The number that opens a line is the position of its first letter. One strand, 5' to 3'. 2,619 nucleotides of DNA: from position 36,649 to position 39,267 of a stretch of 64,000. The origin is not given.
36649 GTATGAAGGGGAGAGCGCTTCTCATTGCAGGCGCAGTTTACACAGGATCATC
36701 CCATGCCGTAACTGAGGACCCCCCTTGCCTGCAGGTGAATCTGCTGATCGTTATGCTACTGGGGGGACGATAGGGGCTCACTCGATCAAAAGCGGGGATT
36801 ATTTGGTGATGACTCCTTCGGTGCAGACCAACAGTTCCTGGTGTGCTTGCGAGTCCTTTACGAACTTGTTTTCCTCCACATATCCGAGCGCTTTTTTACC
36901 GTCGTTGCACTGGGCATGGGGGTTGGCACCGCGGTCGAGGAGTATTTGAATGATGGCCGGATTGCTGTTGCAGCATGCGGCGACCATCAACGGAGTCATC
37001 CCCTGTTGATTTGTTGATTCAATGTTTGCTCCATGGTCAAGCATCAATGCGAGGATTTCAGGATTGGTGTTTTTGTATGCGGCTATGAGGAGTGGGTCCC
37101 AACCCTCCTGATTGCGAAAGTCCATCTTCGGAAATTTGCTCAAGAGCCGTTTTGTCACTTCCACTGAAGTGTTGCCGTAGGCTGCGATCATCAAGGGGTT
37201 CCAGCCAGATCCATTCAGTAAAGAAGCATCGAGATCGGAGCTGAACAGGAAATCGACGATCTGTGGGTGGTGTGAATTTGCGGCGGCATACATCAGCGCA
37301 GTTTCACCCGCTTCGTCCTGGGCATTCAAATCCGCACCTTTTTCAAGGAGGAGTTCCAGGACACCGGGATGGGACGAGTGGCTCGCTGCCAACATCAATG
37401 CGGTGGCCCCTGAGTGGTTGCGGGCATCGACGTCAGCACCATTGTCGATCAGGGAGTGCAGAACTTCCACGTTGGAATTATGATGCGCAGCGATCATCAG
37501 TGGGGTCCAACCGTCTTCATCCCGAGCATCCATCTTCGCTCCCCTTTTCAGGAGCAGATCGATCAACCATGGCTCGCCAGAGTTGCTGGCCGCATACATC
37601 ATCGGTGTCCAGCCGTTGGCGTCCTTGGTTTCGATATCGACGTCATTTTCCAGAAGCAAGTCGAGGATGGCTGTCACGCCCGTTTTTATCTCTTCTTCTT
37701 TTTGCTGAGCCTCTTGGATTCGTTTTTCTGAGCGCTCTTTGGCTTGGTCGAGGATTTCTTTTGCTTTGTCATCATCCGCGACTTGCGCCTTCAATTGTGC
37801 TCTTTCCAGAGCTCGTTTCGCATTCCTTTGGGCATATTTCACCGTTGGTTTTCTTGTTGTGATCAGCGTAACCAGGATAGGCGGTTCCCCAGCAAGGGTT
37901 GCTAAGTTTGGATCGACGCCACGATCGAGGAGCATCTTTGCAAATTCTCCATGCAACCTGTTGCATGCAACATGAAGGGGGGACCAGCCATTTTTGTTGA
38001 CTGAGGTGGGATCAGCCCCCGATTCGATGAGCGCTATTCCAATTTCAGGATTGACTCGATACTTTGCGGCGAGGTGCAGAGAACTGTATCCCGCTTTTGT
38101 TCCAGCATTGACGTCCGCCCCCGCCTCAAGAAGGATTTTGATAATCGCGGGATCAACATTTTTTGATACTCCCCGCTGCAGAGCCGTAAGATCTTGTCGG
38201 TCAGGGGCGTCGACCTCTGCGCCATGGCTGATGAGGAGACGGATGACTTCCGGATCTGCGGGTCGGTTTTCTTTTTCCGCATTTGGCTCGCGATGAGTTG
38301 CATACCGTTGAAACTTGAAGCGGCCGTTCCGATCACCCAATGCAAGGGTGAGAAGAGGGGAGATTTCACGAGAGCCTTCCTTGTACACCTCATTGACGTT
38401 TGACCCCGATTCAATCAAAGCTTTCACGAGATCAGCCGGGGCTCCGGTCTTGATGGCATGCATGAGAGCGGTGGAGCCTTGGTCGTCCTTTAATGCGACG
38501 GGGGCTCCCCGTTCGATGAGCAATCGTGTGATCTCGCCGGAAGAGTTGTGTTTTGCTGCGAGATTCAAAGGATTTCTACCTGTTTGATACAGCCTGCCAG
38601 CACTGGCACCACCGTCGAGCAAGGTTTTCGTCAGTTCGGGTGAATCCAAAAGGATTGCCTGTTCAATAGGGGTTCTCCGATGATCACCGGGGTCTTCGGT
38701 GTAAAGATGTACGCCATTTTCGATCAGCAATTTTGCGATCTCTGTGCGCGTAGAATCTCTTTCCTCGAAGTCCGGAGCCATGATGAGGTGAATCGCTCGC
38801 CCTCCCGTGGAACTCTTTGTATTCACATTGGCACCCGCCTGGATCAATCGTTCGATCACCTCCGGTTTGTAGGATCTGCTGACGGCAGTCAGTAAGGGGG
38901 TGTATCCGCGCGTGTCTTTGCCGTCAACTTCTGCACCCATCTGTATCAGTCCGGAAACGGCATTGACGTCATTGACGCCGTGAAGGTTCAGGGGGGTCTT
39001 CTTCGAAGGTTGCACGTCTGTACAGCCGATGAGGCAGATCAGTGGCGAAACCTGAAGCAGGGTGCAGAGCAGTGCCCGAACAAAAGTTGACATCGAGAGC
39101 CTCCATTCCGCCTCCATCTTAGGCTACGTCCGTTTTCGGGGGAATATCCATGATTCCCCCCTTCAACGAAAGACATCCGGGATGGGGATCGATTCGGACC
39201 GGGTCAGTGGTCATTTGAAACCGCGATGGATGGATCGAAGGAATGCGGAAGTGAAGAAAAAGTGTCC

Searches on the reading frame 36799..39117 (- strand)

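Call 85: search_protein_families(library=pfam, proteins=[window:36799-39117:-], max_evalue=0.00001)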
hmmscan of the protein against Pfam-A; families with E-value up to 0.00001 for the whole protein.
window:36799-39117:- (772 aa): 6 families
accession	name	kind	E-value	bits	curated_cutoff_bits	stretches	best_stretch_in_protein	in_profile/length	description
PF12796.13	Ank_2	-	4e-89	293.8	27.3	6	510-601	4-90/90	Ankyrin repeats (3 copies)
PF00023.36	Ank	-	1.7e-80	260.7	21.1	3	535-567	1-32/33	Ankyrin repeat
PF13637.12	Ank_4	-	1.4e-76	251.1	22.7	2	577-624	3-49/50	Ankyrin repeats (many copies)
PF13606.12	Ank_3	-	2.6e-60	192.8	22.3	0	535-565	1-30/30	Ankyrin repeat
PF13857.12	Ank_5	-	1.2e-58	194.9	27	6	556-611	1-56/56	Ankyrin repeats (many copies)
PF24521.3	Ank_KRIT1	-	4.6e-10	39.8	80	0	677-743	50-121/149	KRIT1 ankyrin-repeats domain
